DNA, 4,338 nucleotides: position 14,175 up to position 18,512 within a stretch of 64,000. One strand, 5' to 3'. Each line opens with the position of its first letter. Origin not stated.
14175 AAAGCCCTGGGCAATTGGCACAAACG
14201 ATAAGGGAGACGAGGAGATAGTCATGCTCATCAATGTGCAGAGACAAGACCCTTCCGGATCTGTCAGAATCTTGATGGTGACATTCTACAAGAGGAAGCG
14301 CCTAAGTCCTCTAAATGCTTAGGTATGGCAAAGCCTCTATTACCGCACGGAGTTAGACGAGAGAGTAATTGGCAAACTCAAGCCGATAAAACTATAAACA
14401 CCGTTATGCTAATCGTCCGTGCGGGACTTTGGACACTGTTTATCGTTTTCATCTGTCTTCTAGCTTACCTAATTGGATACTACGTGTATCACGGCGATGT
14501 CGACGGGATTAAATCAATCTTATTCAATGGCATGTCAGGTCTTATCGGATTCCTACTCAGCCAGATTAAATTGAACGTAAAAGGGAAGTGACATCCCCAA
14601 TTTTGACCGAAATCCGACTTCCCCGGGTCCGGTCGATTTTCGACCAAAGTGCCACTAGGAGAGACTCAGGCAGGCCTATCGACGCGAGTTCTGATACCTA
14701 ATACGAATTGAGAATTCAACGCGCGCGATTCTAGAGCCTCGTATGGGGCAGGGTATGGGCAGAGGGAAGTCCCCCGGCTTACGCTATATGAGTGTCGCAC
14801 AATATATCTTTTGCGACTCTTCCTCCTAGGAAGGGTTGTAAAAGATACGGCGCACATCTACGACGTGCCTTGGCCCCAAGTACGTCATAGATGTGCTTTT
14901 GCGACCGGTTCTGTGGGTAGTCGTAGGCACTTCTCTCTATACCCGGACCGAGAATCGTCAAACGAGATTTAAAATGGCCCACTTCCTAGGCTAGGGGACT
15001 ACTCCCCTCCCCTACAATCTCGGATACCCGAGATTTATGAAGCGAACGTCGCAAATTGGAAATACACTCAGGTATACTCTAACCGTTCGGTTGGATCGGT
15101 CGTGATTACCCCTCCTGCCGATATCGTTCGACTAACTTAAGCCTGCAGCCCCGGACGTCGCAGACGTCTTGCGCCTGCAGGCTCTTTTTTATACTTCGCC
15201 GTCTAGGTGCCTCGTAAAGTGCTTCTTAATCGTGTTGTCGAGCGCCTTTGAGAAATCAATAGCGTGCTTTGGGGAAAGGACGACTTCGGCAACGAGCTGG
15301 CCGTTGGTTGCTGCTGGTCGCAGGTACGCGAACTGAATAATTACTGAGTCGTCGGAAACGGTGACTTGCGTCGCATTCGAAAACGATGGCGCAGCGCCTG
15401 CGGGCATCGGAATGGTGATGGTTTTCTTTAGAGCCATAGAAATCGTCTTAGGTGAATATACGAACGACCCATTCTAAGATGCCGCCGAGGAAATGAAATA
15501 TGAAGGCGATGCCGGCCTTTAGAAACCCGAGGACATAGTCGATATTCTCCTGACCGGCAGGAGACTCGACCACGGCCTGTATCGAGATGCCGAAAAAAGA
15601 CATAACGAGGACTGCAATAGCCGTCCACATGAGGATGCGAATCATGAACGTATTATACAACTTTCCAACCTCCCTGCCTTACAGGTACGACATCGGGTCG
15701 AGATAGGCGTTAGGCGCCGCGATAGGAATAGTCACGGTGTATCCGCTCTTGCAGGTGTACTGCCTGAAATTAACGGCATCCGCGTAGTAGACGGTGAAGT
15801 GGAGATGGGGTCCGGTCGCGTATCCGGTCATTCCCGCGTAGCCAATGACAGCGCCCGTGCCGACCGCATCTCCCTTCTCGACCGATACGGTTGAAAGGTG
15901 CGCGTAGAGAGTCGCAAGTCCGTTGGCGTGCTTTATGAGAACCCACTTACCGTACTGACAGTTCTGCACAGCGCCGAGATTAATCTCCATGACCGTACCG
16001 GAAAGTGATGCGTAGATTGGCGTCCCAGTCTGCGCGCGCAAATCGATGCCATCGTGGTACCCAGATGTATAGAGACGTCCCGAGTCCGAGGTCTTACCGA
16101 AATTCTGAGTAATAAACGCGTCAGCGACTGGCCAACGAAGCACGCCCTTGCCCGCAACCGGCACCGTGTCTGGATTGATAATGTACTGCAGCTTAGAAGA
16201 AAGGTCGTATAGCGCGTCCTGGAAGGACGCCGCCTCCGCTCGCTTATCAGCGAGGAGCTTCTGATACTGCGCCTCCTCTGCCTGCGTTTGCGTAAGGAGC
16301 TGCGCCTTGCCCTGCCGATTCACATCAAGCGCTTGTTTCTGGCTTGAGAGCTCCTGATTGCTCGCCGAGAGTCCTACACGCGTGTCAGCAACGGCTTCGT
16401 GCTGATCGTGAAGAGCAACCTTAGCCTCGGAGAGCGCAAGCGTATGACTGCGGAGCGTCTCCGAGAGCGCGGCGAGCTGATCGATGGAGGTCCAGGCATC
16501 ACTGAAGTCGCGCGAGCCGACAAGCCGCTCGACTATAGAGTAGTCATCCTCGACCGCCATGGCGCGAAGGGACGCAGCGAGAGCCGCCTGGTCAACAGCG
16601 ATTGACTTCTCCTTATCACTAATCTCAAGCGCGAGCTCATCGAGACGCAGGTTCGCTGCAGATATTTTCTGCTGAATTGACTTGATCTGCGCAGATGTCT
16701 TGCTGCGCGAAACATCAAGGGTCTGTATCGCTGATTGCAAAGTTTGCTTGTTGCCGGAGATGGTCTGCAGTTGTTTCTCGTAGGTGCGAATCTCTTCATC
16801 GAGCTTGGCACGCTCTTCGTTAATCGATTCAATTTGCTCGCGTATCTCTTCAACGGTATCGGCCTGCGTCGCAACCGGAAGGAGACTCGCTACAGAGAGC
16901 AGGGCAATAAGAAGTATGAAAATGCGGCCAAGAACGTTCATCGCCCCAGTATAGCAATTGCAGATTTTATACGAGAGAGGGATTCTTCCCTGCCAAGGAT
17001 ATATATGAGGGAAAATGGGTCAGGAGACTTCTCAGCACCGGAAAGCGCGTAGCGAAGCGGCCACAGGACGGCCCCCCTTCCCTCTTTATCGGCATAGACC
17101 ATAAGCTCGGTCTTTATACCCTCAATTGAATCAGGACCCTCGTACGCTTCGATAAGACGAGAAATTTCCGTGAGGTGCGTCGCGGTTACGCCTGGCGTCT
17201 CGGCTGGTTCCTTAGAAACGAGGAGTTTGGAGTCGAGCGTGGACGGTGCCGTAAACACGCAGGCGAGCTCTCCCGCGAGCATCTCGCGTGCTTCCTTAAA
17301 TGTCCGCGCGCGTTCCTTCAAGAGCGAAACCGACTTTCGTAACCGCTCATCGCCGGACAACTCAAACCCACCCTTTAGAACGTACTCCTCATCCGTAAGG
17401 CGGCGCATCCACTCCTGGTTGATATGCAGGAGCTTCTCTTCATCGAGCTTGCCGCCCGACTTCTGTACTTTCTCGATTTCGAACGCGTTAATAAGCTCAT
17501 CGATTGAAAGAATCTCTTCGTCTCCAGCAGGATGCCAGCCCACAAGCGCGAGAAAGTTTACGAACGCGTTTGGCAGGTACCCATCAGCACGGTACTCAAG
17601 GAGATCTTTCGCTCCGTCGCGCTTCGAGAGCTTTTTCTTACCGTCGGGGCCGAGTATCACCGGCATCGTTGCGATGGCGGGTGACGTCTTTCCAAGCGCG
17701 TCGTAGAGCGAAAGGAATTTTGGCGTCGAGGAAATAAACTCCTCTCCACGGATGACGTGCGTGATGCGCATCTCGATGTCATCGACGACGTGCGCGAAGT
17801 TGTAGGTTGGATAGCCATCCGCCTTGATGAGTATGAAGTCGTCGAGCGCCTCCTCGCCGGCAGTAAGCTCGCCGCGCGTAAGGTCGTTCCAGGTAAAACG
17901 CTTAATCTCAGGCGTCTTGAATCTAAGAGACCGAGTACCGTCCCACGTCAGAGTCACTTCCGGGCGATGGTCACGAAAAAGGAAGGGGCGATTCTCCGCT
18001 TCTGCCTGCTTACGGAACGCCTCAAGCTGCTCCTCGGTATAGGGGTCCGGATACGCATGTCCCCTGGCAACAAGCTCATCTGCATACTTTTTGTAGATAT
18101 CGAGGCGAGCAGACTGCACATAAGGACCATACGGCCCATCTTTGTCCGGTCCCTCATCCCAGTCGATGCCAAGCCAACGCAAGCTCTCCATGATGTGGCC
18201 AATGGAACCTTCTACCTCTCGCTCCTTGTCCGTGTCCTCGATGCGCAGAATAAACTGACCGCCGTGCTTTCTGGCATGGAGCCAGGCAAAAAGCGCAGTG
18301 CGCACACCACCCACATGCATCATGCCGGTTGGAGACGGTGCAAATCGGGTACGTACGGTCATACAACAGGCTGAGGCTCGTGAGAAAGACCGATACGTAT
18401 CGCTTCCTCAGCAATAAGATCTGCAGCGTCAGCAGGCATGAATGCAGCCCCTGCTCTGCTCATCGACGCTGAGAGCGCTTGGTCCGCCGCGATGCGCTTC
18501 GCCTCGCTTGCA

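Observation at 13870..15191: AT-richer insertion carrying a coupled two-gene module (129-aa soluble protein plus 88-aa two-TM protein)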

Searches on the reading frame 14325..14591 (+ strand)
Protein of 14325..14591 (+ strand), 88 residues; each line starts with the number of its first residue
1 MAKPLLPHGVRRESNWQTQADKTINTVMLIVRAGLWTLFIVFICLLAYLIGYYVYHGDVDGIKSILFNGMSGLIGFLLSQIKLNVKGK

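Call 7: search_protein_families(library=pfam, proteins=[window:14325-14591:+], max_evalue=1)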
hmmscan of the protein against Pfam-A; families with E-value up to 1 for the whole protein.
window:14325-14591:+ (88 aa): 5 families
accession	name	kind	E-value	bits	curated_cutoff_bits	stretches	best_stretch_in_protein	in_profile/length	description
PF17382.7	Ycf70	-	0.011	16.6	25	1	3-49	7-51/89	Uncharacterized Ycf70-like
PF00689.26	Cation_ATPase_C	-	0.024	14.9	27.3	1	21-70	42-92/175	Cation transporting ATPase, C-terminus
PF15875.10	DUF4731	-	0.032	14.9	27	1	27-55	47-73/75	Domain of unknown function (DUF4731)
PF09843.14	DUF2070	-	0.073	11.8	30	1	29-85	7-61/561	Predicted membrane protein (DUF2070)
PF10031.14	DUF2273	-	0.091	13.3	25.4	1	29-54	21-47/48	Small integral membrane protein (DUF2273)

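Call 10: find_homologous_proteins(query=window:14325-14591:+)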
Query window:14325-14591:+ (88 aa): 1 proteins with E <= 0.001 among 1 candidates.
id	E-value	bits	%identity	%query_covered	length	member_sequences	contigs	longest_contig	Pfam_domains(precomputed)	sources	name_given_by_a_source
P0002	2.0e-30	122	100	69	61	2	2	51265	-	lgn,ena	-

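Call 12: search_protein_families(library=padloc, proteins=[window:14325-14591:+], max_evalue=1)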
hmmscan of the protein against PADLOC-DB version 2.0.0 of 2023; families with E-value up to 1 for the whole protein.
window:14325-14591:+ (88 aa): 0 families

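Call 13: search_protein_families(library=ncbifam, proteins=[window:14325-14591:+], max_evalue=1)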
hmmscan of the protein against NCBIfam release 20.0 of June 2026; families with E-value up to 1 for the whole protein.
window:14325-14591:+ (88 aa): 0 families

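Call 43: search_protein_families(library=phrogs, proteins=[window:14325-14591:+], max_evalue=1)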
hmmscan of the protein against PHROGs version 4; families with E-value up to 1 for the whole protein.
window:14325-14591:+ (88 aa): 4 families
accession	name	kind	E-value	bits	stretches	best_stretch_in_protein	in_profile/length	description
phrog_22328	-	unknown function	0.017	16.4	1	35-63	44-71/72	-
phrog_26171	-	unknown function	0.12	13.2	1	19-76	108-172/190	-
phrog_12319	-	unknown function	0.34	11.8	1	30-52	6-29/61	-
phrog_8547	-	unknown function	0.37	11.9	1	15-32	3-20/44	-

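Call 89: find_related_loci(query=A2, collection=viral_contigs, flank=6000)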
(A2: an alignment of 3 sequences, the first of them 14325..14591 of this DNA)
Query A2 (88 aa) in viral_contigs; peptide patterns used: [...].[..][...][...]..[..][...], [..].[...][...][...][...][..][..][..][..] (x = any residue, [..] = any of these).
93 stretches matched a pattern, but none encodes a relative of the query by tblastn (E <= 1e-3).

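Call 102: predict_structure(protein=window:14325-14591:+)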
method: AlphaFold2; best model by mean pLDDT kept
length: 88 residues; sequences in the alignment: 1
mean_pLDDT: 80.8   pTM: 0.56
mean pLDDT of the five models: 80.8, 79.6, 79.0, 76.0, 75.0
residues with pLDDT >= 90: 30; 70-90: 38; 50-70: 18; < 50: 2
segments of 3 or more residues with pLDDT < 50: none
pLDDT, mean of each block of 10 residues (from residue 1): 55 62 85 88 93 93 90 88 71
secondary structure, 60 per line:
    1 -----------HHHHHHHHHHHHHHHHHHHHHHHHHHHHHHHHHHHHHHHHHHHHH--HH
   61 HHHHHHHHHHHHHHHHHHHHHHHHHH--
elements in order: H12-56 H59-86
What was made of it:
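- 14325..14591 (+): ORF2: 88-aa basic (pI 9.7) small membrane protein. It has a basic N-terminal tail, a strong transmembrane helix, a short H-G-D turn and a second, weaker hydrophobic helix. It starts 2 nt after the ORF1 stop. AlphaFold2 helical hairpin, H12-56 and H59-86, pLDDT 81 (call 102).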

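Call 104: fold_search(model_id=the predicted structure, library=viral)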
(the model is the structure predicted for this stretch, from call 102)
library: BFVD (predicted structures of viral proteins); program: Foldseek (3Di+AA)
matches with E <= 10: 247; with E <= 0.001: 0
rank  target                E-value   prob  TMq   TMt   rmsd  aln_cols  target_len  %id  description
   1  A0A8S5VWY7            7.5e-01  0.69  0.52  0.62   3.2        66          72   18  (no name in the UniProt tables at hand)
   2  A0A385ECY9            7.5e-01  0.51  0.52  0.47   6.6        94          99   12  30S ribosomal protein S20 [Caulobacter phage CcrPW]
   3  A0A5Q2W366            8.0e-01  0.25  0.40  0.34  14.3       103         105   14  (no name in the UniProt tables at hand)
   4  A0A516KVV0            1.0e+00  0.25  0.31  0.48   3.5        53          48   21  (no name in the UniProt tables at hand)
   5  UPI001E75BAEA         1.2e+00  0.90  0.60  0.77   0.9        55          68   11  (no name look-up for this kind of identifier)
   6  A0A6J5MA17            1.2e+00  0.57  0.60  0.55   3.6        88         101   11  Uncharacterized protein [uncultured Caudovirales phage]
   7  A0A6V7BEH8            1.2e+00  0.47  0.48  0.60   3.8        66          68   20  (no name in the UniProt tables at hand)
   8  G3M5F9                1.2e+00  0.28  0.44  0.44   6.7        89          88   10  Uncharacterized protein [Mycobacterium phage Redi]
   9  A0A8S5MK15            1.2e+00  0.23  0.36  0.28  10.9        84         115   12  Uncharacterized protein [Siphoviridae sp. ctrpg19]
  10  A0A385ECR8            1.2e+00  0.12  0.30  0.28  18.1       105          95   10  Uncharacterized protein [Caulobacter phage CcrBL9]
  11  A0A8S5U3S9            1.3e+00  0.60  0.45  0.51   2.2        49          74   20  Uncharacterized protein [Myoviridae sp. cttp71]
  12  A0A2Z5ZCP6            1.3e+00  0.47  0.36  0.50   2.4        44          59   25  Uncharacterized protein [Escherichia phage EcS1]
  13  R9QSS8                1.3e+00  0.44  0.53  0.41   7.8        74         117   14  Uncharacterized protein [Haloarcula sinaiiensis tailed virus 1]
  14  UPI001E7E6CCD         1.4e+00  0.69  0.67  0.77   2.3        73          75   12  (no name look-up for this kind of identifier)
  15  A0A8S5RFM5            1.4e+00  0.38  0.55  0.44   9.5        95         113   15  Uncharacterized protein [virus sp. ctqEG8]
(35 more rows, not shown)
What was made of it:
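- Tried and rejected: BFVD gave nothing for ORF2 (call 104).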

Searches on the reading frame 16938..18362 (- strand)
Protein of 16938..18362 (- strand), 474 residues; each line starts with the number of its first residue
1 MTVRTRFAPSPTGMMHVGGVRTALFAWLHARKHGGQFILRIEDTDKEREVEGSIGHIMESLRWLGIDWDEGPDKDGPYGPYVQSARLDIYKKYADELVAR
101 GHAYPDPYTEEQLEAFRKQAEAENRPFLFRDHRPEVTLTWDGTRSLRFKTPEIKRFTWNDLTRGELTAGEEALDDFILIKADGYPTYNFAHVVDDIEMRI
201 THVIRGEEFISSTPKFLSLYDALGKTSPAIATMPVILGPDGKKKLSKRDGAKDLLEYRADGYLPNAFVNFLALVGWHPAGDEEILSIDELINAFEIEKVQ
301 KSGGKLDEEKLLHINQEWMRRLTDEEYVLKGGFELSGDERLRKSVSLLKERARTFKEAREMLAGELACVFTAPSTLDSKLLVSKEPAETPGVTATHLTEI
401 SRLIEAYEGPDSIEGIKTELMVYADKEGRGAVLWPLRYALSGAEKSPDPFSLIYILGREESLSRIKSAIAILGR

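Call 47: find_related_loci(query=window:16938-18362:-, collection=genome_contigs, flank=10000)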
Query window:16938-18362:- (474 aa) in genome_contigs; peptide patterns used: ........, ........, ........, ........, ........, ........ (x = any residue, [..] = any of these).
599 stretches matched a pattern (row limit reached: there are more); 569 encode a relative of the query (tblastn E <= 1e-3); the best 80 are kept; 80 distinct loci.
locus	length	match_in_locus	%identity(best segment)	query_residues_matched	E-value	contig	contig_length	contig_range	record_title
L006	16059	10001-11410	69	1-473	0e+0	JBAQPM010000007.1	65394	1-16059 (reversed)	MAG: Minisyncoccia bacterium isolate MFD12001_ilm_asm_bin22 k127_65059, whole genome shotgun sequence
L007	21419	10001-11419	69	1-472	0e+0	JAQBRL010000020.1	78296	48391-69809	MAG: Parcubacteria group bacterium isolate RYN_398 scaffold_3088977, whole genome shotgun sequence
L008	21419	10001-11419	68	1-472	0e+0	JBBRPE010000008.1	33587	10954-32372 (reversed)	MAG: Candidatus Paceibacteria bacterium isolate La1_metabat2.398 LA1C_B2.398_k141_1314214L_33587_cov_19.2480, whole geno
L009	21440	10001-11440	64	3-472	0e+0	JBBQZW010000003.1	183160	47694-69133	MAG: Candidatus Paceibacteria bacterium isolate Co_metawrap_2255 Cmw_2255_k141_12200836_length_183160_cov_16.3408, whole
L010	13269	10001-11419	65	1-472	0e+0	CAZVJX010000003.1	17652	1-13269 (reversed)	MAG TPA_asm: uncultured Candidatus Saccharibacteria bacterium isolate SRP193066_co1_81 genome assembly, contig: NODE_306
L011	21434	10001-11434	64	1-472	0e+0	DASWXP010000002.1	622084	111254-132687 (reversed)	MAG TPA_asm: Candidatus Paceibacterota bacterium isolate SMAG_U3688 k141_7539, whole genome shotgun sequence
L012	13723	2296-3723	62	1-472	0e+0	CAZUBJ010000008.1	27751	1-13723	MAG TPA_asm: uncultured Candidatus Saccharibacteria bacterium isolate SRP286056_co3_521 genome assembly, contig: NODE_14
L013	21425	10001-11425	63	2-472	0e+0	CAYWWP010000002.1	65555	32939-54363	MAG TPA_asm: uncultured Candidatus Saccharibacteria bacterium isolate SRP135725_co1_119 genome assembly, contig: NODE_31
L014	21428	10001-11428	62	1-472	0e+0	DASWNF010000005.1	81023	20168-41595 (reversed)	MAG TPA_asm: Candidatus Paceibacterota bacterium isolate SMAG_U3407 k141_439395, whole genome shotgun sequence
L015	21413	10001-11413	62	3-472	0e+0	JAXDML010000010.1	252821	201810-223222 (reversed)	MAG: Candidatus Parcubacteria bacterium isolate BP_640 scaffold_4588116, whole genome shotgun sequence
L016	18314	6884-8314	66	1-472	0e+0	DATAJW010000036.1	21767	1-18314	MAG TPA_asm: Candidatus Paceibacterota bacterium isolate SMAG_U6922 k141_50681, whole genome shotgun sequence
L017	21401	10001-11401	56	3-469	2e-167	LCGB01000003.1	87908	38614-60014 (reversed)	MAG: Candidatus Nomurabacteria bacterium GW2011_GWB1_43_19 UV85_C0003, whole genome shotgun sequence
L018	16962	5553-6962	56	3-468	3e-165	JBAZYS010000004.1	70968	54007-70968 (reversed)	MAG: Candidatus Paceibacterota bacterium isolate SO_2017_GW1_86 NODE_2187_length_70968_cov_3.061179_OW334_2017, whole ge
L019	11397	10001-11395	56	6-465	1e-161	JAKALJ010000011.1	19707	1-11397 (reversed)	MAG: bacterium isolate WY5.bin123 NODE_4378_length_19707_cov_13.685751, whole genome shotgun sequence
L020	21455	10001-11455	54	3-474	1e-161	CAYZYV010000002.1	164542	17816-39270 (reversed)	MAG TPA_asm: uncultured Candidatus Saccharibacteria bacterium isolate SRP220891_co1_472 genome assembly, contig: NODE_93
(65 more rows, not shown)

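Call 81: search_protein_families(library=pfam, proteins=[L006:15115-15936:-, L012:7810-8649:-, L012:8649-9137:-], max_evalue=0.01)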
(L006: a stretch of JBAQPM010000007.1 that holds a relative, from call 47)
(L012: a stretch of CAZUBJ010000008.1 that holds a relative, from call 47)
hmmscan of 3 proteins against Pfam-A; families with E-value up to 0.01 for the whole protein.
L006:15115-15936:- (273 aa): 2 families
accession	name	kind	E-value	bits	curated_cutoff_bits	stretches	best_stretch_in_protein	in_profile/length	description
PF12686.12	DUF3800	-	9.2e-12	46.3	21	1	29-231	2-149/149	Protein of unknown function (DUF3800)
PF01028.25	Topoisom_I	-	0.0078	16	23.7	0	49-249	70-206/228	Eukaryotic DNA topoisomerase I, catalytic core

L012:7810-8649:- (279 aa): 1 family
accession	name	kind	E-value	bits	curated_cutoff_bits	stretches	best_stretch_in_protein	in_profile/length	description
PF12686.12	DUF3800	-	3.9e-09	37.8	21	1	47-222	1-148/149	Protein of unknown function (DUF3800)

L012:8649-9137:- (162 aa): 0 families

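Call 90: search_protein_families(library=padloc, proteins=[L006:15115-15936:-, L012:7810-8649:-, L012:8649-9137:-, L006:14008-14553:-, L012:9555-10340:+, L016:13822-14769:+], max_evalue=0.01)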
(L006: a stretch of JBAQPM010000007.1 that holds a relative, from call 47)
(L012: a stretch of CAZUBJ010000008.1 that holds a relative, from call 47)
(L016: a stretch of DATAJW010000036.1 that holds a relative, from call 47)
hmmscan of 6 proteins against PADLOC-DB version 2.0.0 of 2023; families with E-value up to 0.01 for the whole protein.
L006:15115-15936:- (273 aa): 0 families

L012:7810-8649:- (279 aa): 3 families
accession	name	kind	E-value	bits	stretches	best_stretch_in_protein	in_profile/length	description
PDLC04353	PDC-M04A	-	6.1e-22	76.1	1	49-267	8-225/232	-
PDLC04354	PDC-M04A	-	4.6e-05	21.4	1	183-247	100-161/190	-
PDLC02319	AbiEii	-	0.0059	14.3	1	85-149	150-215/241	AbiEii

L012:8649-9137:- (162 aa): 0 families

L006:14008-14553:- (181 aa): 1 family
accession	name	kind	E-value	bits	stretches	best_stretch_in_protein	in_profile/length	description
PDLC00986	Cmr5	-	0.0011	17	1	18-107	54-141/178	Cmr5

L012:9555-10340:+ (261 aa): 0 families

L016:13822-14769:+ (315 aa): 0 families
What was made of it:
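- On Known anti-phage defence / toxin-antitoxin systems: The equivalent position in L012 holds DUF3800 / PDC-M04A (call 90).
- The equivalent position in relative L012 holds a DUF3800 protein matching the PADLOC candidate PDC-M04A at E = 6e-22 (call 90).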
